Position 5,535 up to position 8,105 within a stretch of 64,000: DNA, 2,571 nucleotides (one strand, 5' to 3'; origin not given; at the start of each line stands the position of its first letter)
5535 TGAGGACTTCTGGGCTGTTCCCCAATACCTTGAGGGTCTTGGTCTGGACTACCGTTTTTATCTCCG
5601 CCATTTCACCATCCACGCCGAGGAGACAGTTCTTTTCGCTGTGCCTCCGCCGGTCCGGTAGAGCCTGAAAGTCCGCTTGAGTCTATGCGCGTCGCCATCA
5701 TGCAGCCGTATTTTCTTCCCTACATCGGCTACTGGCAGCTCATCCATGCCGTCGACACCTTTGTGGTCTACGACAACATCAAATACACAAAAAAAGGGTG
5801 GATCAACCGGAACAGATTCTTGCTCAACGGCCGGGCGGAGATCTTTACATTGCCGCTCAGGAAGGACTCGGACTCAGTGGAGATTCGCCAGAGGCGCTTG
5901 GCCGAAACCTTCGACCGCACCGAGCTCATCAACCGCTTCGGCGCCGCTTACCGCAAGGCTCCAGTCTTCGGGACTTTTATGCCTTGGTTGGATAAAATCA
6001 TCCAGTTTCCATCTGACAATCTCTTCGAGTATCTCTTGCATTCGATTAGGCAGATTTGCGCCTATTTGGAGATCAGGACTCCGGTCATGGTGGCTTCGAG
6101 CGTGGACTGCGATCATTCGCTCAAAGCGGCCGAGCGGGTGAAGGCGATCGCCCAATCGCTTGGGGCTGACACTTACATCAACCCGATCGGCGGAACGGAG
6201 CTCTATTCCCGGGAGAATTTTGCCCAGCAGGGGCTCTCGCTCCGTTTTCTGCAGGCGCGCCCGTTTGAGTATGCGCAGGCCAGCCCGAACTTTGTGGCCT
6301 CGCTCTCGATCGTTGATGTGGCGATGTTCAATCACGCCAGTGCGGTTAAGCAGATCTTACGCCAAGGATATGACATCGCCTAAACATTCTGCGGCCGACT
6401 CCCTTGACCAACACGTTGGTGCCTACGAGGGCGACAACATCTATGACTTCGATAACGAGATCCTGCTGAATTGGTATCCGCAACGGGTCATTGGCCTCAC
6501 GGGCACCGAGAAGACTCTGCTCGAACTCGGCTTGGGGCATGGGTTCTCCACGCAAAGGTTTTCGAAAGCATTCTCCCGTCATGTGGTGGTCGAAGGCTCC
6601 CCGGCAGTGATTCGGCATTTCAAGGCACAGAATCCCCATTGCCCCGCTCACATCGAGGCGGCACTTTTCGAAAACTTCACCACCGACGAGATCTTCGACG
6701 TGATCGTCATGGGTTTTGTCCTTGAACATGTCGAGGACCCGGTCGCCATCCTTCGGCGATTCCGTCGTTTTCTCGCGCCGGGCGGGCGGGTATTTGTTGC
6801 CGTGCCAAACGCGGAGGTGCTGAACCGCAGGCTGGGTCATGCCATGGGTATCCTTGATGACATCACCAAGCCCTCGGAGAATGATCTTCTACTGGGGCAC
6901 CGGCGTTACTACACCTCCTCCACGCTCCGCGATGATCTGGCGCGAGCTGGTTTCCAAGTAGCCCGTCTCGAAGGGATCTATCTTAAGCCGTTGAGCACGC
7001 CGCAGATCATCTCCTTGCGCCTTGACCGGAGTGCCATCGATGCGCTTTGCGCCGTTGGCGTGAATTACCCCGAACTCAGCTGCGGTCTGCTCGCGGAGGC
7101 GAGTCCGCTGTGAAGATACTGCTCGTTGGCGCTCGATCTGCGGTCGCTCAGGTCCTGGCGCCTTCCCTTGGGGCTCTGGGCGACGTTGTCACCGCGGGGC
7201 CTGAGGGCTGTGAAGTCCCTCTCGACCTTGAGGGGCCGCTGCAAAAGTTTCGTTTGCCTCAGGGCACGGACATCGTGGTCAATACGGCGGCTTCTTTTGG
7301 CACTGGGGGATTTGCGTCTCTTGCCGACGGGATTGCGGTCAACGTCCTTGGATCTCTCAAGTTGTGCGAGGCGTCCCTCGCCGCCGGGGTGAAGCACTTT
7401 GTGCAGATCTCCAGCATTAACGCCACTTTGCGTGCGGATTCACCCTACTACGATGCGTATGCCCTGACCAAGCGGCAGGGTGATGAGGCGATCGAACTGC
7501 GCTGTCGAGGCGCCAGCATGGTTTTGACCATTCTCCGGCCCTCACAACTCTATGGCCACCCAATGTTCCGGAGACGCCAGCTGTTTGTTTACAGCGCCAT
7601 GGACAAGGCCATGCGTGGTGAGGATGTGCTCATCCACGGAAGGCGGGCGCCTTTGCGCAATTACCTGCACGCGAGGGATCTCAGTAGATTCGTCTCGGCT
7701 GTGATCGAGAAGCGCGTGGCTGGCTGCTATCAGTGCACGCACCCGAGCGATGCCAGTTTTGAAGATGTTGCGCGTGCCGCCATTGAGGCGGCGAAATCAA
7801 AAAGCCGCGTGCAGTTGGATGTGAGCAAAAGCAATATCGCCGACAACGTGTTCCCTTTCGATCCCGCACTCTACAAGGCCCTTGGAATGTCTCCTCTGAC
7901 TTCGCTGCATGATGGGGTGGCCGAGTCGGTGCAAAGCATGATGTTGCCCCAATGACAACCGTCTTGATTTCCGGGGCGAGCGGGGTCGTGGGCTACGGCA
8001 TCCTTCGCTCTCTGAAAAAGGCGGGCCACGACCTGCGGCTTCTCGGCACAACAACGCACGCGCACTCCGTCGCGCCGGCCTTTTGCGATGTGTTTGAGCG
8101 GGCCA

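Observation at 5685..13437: Nine-gene translationally coupled WbqC / ATP-grasp / metallophosphoesterase / twin beta-propeller / DegT cassette: candidate undescribed amino-sugar decoration pathway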

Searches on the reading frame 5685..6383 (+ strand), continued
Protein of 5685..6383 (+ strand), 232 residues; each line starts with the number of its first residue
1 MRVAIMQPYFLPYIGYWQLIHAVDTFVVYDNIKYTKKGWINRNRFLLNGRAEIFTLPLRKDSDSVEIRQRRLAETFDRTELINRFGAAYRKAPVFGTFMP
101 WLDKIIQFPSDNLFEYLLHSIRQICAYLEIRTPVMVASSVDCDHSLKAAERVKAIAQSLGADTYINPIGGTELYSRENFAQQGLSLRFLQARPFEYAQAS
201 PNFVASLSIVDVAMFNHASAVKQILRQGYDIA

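Call 66: search_solved_structures(query=A3, max_evalue=10, show_alignments=3)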
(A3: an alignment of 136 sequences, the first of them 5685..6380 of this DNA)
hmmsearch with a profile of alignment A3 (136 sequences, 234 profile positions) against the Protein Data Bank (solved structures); distinct sequences matched with E-value up to 10: 5.
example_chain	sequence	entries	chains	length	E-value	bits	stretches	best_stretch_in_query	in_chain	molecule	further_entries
9jwk_A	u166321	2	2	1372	0.029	17.5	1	71-167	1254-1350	CRISPR-associated endonuclease Cas9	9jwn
4y6w_A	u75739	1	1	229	0.044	17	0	64-116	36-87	NaB(AB)3ACb - light chain TPR-like repeats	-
6zu5_SR0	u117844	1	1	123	0.11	15.6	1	145-230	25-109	eS17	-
2id4_A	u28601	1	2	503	1.9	11.6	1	71-142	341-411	Kexin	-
8w6e_A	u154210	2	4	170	2.2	11.4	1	65-136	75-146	HBC599 in complex with wFAP1.1 | wFAP1.1 structure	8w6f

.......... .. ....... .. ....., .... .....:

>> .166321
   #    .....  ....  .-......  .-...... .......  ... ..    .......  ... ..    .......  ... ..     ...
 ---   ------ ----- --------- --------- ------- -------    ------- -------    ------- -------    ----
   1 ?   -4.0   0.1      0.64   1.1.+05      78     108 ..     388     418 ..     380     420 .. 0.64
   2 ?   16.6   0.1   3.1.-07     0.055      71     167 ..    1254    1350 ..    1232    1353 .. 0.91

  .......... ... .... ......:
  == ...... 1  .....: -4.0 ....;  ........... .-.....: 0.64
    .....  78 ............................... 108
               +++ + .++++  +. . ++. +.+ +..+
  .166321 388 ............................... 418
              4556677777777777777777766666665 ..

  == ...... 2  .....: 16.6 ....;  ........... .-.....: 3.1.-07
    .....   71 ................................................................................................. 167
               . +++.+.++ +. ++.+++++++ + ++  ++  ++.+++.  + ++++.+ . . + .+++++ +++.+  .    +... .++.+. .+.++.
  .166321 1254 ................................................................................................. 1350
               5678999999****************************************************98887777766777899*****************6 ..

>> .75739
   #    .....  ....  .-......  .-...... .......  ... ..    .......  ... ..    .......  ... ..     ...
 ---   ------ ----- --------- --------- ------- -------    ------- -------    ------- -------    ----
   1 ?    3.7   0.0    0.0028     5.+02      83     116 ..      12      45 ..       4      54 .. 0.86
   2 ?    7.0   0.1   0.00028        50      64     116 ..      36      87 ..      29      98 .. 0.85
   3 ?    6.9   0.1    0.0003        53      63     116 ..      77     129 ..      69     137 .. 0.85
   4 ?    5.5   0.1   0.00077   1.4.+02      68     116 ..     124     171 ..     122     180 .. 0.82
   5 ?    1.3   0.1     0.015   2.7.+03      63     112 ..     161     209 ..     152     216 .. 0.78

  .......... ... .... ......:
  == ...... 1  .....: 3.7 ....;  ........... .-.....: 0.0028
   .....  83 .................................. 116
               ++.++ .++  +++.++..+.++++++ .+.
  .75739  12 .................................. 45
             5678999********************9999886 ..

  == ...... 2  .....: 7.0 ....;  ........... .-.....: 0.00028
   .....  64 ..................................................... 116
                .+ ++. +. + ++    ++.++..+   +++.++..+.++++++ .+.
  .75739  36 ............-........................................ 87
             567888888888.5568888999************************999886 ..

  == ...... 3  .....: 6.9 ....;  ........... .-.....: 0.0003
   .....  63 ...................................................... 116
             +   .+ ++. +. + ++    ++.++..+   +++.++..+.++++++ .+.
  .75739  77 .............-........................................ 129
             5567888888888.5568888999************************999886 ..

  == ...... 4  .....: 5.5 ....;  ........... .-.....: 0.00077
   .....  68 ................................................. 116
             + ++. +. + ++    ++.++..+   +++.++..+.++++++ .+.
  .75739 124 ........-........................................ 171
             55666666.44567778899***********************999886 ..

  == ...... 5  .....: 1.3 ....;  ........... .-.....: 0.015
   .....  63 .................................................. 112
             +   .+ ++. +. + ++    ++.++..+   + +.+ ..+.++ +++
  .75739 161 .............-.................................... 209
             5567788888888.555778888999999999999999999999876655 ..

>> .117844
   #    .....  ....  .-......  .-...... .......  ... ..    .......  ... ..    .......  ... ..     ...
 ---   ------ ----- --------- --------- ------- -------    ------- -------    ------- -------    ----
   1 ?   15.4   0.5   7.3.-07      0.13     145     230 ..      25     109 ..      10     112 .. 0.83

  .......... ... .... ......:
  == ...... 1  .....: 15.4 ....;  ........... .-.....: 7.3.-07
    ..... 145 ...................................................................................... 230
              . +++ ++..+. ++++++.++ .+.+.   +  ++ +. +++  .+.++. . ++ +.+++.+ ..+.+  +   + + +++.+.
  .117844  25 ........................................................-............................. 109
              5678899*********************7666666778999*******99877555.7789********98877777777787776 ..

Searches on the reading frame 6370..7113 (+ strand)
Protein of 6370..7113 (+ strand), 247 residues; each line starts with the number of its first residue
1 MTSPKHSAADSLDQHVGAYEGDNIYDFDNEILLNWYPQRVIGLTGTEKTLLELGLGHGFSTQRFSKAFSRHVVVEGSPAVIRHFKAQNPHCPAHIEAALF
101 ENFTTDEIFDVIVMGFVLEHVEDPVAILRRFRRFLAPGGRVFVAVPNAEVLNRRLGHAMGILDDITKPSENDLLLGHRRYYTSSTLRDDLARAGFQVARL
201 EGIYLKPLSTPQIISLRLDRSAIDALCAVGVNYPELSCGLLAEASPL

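Call 3: search_protein_families(library=pfam, proteins=[window:6370-7113:+], max_evalue=0.01)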
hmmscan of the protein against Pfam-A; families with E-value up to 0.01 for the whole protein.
window:6370-7113:+ (247 aa): 8 families
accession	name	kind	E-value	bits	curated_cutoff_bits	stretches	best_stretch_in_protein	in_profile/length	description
PF13489.12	Methyltransf_23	-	9.8e-20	71.4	27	1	44-198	20-162/164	Methyltransferase domain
PF08242.18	Methyltransf_12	-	8.3e-14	52.6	30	1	51-141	1-98/98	Methyltransferase domain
PF08241.18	Methyltransf_11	-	1.5e-13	51.6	21.2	1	51-142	1-94/95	Methyltransferase domain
PF13649.12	Methyltransf_25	-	4.8e-10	40.4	27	1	51-139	2-97/97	Methyltransferase domain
PF13847.12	Methyltransf_31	-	1.7e-06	28.2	27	1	49-148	6-116/145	Methyltransferase domain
PF05219.18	DREV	-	0.00031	20.4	26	1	46-145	94-188/265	DREV methyltransferase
PF05401.17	NodS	-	0.0013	19.1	24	1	46-166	43-166/201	Nodulation protein S (NodS)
PF01209.24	Ubie_methyltran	-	0.0021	17.9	20.1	1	105-143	113-151/233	ubiE/COQ5 methyltransferase family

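Call 5: search_protein_families(library=ncbifam, proteins=[window:6370-7113:+], max_evalue=0.01)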
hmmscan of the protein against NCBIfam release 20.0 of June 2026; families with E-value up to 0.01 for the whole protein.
window:6370-7113:+ (247 aa): 15 families
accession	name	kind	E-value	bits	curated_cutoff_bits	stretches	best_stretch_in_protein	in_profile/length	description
TIGR01983.1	UbiG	equivalog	7.1e-09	35.3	102.95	1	47-209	50-214/228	bifunctional 2-polyprenyl-6-hydroxyphenol methylase/3-demethylubiquinol 3-O-methyltransferase UbiG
NF001241.0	PRK00216.1-2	equivalog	2.5e-07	30.6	327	1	47-144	52-148/231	demethylmenaquinone methyltransferase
NF045667.1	MTase_DVU1556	equivalog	5.2e-07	29.3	155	1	46-201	22-166/213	DVU_1556 family methyltransferase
NF041650.1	nod_mtase_NodS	equivalog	9.1e-06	25.5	300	1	48-161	40-156/190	nodulation methyltransferase NodS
NF011650.0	PRK15068.1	equivalog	4.4e-05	22.5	209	1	46-143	122-225/324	tRNA 5-methoxyuridine(34)/uridine 5-oxyacetic acid(34) synthase CmoB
TIGR00452.1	TIGR00452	equivalog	7.7e-05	21.6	275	1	46-141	117-217/316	tRNA 5-methoxyuridine(34)/uridine 5-oxyacetic acid(34) synthase CmoB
NF043040.1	corrin_prot_MT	hypoth_equivalog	0.0001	21.8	180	1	46-144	41-148/216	corrinoid protein-associated methyltransferase CpaM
TIGR02072.1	BioC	equivalog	0.00012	22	184.95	1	45-146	33-135/244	malonyl-ACP O-methyltransferase BioC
NF002463.0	PRK01683.1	equivalog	0.00019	21.1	297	1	48-148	33-133/258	trans-aconitate 2-methyltransferase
NF041820.1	daptide_MTase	equivalog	0.00039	20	175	1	45-148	35-147/243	daptide-type RiPP biosynthesis methyltransferase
NF001243.0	PRK00216.1-4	equivalog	0.00089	18.6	235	1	105-142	113-150/237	demethylmenaquinone methyltransferase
TIGR02752.1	MenG_heptapren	equivalog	0.0017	17.9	419.85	1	105-142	111-148/231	demethylmenaquinone methyltransferase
NF001240.0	PRK00216.1-1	equivalog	0.0024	16.9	378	1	105-144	130-169/251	bifunctional demethylmenaquinone methyltransferase/2-methoxy-6-polyprenyl-1,4-benzoquinol methylase UbiE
NF052510.1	methyltran_MpqE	exception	0.0056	16.1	335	0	105-141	113-149/234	methyl-plastoquinone biosynthesis methyltransferase MpqE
NF001244.0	PRK00216.1-5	equivalog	0.0079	15.5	216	0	95-143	105-153/236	bifunctional demethylmenaquinone methyltransferase/2-methoxy-6-polyprenyl-1,4-benzoquinol methylase UbiE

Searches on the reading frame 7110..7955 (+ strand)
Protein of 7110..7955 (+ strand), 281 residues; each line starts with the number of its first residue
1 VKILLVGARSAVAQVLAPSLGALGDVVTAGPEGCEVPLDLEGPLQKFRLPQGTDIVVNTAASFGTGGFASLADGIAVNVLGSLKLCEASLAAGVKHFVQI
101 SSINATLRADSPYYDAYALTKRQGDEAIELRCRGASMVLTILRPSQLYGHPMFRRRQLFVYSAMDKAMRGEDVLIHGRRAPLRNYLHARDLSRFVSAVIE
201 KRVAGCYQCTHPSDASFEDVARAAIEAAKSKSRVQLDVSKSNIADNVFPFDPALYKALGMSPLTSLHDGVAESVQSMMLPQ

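Call 3: search_protein_families(library=pfam, proteins=[window:7110-7955:+], max_evalue=0.01)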
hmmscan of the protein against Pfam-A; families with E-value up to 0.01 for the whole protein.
window:7110-7955:+ (281 aa): 6 families
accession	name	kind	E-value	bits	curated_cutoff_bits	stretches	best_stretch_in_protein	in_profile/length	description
PF01370.27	Epimerase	-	3.9e-17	62.9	20.9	1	34-202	46-228/240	NAD dependent epimerase/dehydratase family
PF04321.23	RmlD_sub_bind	-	2.5e-07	30.5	27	1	1-233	1-237/287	RmlD substrate binding domain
PF13460.12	NAD_binding_10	-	1.5e-05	25.4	27.2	1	51-151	59-150/184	NAD(P)H-binding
PF07993.18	NAD_binding_4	-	0.00046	19.9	20.1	0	50-107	86-140/258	Male sterility protein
PF01073.25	3Beta_HSD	-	0.00061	19.3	22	0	51-128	65-157/280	3-beta hydroxysteroid dehydrogenase/isomerase family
PF16363.11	GDP_Man_Dehyd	-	0.0012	18.9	27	1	75-235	99-273/332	GDP-mannose 4,6 dehydratase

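Call 5: search_protein_families(library=ncbifam, proteins=[window:7110-7955:+], max_evalue=0.01)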
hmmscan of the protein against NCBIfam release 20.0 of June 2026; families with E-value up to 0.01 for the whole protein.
window:7110-7955:+ (281 aa): 4 families
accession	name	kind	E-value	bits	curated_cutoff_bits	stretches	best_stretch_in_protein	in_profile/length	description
TIGR01214.1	rmlD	equivalog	2.5e-07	30.1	224.05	1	2-233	1-231/285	dTDP-4-dehydrorhamnose reductase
TIGR01181.1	dTDP_gluc_dehyt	equivalog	1.1e-06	28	365.1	1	71-275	93-309/321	dTDP-glucose 4,6-dehydratase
NF047922.1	GDPFucSynFcl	equivalog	0.0026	17.3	500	1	136-276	153-300/308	GDP-L-fucose synthase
TIGR04180.1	EDH_00030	hypoth_equivalog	0.0028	16.8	475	0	68-238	87-266/297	NAD-dependent 4,6-dehydratase LegB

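Call 91: search_solved_structures(query=A6, max_evalue=0.0001)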
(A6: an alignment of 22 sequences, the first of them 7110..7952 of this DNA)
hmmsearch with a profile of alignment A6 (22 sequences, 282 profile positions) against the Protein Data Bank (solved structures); distinct sequences matched with E-value up to 0.0001: 86 (the best 60 are shown).
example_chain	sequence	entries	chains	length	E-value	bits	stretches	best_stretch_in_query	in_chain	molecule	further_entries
3m2p_A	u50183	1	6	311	3.2e-19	72.2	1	49-236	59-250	UDP-N-acetylglucosamine 4-epimerase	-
4zrm_A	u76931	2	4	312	2.4e-17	66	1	55-277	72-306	UDP-glucose 4-epimerase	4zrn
6zl6_A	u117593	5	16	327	3.1e-17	65.7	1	48-279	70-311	Epimerase domain-containing protein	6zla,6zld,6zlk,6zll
8shh_A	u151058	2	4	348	3.4e-17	65.5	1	52-276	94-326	dTDP-glucose 4,6-dehydratase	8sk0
6vlo_A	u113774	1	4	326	1.7e-16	63.3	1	51-240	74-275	Putative dTDP-D-glucose 4,6-dehydratase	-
6zlj_A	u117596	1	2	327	2.4e-16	62.7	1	48-279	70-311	Epimerase domain-containing protein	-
5u4q_A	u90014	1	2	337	3.5e-16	62.2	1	38-200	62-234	dTDP-glucose 4,6-dehydratase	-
8vr2_A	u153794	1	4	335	3.5e-16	62.2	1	47-276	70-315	NAD-dependent epimerase/dehydratase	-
1e6u_A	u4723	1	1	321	1e-15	60.7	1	2-274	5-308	GDP-FUCOSE SYNTHETASE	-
1bsv_A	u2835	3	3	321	1.2e-15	60.5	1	2-274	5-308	PROTEIN (GDP-FUCOSE SYNTHETASE) | GDP-FUCOSE SYNTHETASE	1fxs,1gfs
6bi4_A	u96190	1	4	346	1.2e-15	60.4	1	50-278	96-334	dTDP-glucose 4,6-dehydratase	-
1bws_A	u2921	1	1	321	1.5e-15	60.2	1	2-274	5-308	PROTEIN (GDP-4-KETO-6-DEOXY-D-MANNOSE EPIMERASE/REDUCTASE)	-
1e7q_A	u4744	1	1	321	1.9e-15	59.8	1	2-274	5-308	GDP-FUCOSE SYNTHETASE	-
6wjb_A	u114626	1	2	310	6.2e-15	58.1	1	51-198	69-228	NAD-dependent epimerase/dehydratase family protein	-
1e7s_A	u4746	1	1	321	9.9e-15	57.4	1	2-274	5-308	GDP-FUCOSE SYNTHETASE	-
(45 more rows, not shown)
